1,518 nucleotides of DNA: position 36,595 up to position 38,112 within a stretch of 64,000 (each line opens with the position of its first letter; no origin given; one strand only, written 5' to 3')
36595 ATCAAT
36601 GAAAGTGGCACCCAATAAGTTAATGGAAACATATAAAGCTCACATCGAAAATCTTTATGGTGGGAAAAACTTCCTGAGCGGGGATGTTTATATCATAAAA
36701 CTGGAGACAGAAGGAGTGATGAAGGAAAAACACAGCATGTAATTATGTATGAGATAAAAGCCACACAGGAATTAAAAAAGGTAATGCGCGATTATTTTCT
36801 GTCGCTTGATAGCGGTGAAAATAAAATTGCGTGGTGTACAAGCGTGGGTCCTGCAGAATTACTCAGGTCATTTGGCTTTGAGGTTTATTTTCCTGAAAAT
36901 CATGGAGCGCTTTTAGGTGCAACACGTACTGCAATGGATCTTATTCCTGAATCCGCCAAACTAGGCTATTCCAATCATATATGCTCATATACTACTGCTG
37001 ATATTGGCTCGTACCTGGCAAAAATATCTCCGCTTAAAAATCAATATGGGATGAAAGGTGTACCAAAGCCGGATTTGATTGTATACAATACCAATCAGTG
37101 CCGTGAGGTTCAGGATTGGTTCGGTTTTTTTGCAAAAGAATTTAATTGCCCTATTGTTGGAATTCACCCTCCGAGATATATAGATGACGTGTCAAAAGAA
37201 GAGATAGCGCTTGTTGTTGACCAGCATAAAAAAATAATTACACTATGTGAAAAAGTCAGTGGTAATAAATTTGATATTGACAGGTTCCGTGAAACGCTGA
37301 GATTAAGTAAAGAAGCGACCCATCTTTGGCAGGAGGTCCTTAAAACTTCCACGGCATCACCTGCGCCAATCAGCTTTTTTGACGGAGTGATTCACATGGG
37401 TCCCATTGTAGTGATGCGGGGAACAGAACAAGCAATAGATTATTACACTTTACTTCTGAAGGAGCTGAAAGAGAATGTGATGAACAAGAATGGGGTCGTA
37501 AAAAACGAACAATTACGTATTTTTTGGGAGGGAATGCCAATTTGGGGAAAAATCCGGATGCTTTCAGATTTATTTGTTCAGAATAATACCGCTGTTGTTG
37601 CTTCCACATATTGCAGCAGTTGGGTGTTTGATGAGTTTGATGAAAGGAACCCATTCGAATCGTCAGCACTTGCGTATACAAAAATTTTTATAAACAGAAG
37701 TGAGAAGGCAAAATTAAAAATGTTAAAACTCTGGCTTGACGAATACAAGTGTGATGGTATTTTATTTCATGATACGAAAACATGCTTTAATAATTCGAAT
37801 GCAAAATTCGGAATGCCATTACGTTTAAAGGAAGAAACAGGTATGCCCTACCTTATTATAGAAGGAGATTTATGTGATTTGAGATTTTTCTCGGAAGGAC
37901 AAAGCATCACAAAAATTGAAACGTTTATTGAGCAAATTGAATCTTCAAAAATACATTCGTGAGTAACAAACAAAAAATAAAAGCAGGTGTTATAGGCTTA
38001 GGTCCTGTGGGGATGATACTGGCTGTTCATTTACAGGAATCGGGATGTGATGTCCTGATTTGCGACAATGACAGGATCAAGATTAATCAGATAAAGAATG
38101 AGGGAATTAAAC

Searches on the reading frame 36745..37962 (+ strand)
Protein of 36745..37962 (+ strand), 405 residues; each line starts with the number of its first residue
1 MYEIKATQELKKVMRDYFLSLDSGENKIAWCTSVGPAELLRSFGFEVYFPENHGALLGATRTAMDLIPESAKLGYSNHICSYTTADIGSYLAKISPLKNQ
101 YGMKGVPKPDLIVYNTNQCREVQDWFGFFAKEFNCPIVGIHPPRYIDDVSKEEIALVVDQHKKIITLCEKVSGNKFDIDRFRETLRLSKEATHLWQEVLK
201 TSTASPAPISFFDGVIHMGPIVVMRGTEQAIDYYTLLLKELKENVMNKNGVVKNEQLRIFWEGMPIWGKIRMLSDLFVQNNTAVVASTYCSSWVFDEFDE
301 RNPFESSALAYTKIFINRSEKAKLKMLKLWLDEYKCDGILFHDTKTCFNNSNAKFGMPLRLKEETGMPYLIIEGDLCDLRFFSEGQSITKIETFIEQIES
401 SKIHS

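Call 4: search_protein_families(library=ncbifam, proteins=[window:36745-37962:+], max_evalue=0.00001)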
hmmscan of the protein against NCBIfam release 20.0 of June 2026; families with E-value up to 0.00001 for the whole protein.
window:36745-37962:+ (405 aa): 4 families
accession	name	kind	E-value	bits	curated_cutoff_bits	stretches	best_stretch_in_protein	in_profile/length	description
NF052455.1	HyiscapDhHadB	equivalog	1.3e-69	234.8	750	1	22-402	24-398/398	(R)-2-hydroxyisocaproyl-CoA dehydratase subunit alpha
TIGR02260.1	benz_CoA_red_B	equivalog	1.2e-53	182.3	486.55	1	23-396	28-411/413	benzoyl-CoA reductase subunit B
TIGR03191.1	benz_CoA_bzdO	equivalog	1.8e-18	67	448.6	1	70-277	78-280/430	benzoyl-CoA reductase, bzd-type, subunit O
NF040772.1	double_cubane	equivalog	6.4e-17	61.6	350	1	151-398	123-372/372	double-cubane-cluster-containing anaerobic reductase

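Call 5: search_protein_families(library=pfam, proteins=[window:36745-37962:+], max_evalue=0.00001)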
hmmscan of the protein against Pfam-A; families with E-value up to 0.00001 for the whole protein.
window:36745-37962:+ (405 aa): 1 family
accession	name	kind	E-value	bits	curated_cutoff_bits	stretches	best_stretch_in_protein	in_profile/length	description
PF06050.19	HGD-D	-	2.1e-61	208.9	28.4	1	34-398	3-342/342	2-hydroxyglutaryl-CoA dehydratase, D-component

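Call 49: list_cluster_members(proteins=[window:36745-37962:+, window:37959-39788:+, window:34997-36742:+, window:41232-42296:+, window:44201-46213:+, window:34158-34997:+, window:27098-28516:+, window:19403-22204:-, window:39785-41047:+, window:24424-25587:+])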
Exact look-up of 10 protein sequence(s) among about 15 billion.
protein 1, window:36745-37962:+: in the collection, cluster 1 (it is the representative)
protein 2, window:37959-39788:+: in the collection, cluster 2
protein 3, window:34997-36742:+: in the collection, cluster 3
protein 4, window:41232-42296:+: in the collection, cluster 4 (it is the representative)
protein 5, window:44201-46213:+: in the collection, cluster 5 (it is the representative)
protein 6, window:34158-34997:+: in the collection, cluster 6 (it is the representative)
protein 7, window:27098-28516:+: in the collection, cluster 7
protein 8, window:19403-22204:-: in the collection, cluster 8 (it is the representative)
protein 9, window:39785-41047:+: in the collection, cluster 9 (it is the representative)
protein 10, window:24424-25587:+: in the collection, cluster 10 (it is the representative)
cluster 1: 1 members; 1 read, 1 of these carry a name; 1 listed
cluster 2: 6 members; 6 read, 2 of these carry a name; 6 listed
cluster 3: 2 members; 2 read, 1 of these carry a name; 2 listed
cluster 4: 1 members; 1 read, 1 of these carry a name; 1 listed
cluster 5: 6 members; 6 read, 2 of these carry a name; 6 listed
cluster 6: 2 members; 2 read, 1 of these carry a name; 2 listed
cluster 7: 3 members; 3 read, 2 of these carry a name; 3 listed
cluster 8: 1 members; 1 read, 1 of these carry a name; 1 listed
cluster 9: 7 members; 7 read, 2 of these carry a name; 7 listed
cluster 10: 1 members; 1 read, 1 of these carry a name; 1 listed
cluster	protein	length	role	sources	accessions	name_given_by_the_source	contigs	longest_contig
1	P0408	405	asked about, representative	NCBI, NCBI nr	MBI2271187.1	MAG: 2-hydroxyacyl-CoA dehydratase [Bacteroidetes bacterium] | 2-hydroxyacyl-CoA dehydratase [Bacteroidota bacterium]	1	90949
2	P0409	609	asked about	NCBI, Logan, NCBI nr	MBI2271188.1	MAG: 2-dehydropantoate 2-reductase [Bacteroidetes bacterium] | 2-dehydropantoate 2-reductase [Bacteroidota bacterium]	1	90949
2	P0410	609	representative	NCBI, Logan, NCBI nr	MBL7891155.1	MAG: 2-dehydropantoate 2-reductase [Bacteroidia bacterium] | 2-dehydropantoate 2-reductase [Bacteroidia bacterium]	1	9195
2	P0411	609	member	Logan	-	-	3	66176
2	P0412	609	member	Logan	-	-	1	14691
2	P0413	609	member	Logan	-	-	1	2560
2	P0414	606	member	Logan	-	-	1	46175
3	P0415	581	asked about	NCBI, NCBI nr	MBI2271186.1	MAG: AMP-binding protein [Bacteroidetes bacterium] | AMP-binding protein [Bacteroidota bacterium]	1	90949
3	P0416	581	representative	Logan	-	-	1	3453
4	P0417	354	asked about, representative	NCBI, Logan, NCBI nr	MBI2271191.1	MAG: 6-hydroxycyclohex-1-ene-1-carbonyl-CoA dehydrogenase [Bacteroidetes bacterium] | 6-hydroxycyclohex-1-ene-1-carbonyl-CoA dehydrogenase [Bacteroidota bacterium]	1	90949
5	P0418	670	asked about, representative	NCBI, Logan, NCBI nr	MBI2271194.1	MAG: 3-hydroxyacyl-CoA dehydrogenase/enoyl-CoA hydratase family protein [Bacteroidetes ... | 3-hydroxyacyl-CoA dehydrogenase/enoyl-CoA hydratase family protein [Bacteroidota ...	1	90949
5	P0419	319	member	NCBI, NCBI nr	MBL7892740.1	MAG: enoyl-CoA hydratase/isomerase family protein, partial [Bacteroidia bacterium] | enoyl-CoA hydratase/isomerase family protein [Bacteroidia bacterium]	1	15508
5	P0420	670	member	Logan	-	-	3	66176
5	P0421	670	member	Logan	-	-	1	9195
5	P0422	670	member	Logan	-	-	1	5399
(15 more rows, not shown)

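Call 51: search_solved_structures(query=window:36745-37962:+, max_evalue=0.001)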
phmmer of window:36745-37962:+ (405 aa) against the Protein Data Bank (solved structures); distinct sequences matched with E-value up to 0.001: 3.
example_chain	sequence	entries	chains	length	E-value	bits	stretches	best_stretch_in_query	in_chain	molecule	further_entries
3o3m_A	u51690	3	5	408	4.8e-50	174.1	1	22-402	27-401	alpha subunit 2-hydroxyisocaproyl-CoA dehydratase | alpha-subunit 2-hydroxyisocaproyl-CoA dehydratase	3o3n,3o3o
9g87_A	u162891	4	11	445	4e-33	118.4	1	12-400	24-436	3-methylbenzoyl-CoA reductase beta subunit MbdO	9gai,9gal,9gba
8s02_A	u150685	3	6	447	2.3e-19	73.1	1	10-276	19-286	BzdO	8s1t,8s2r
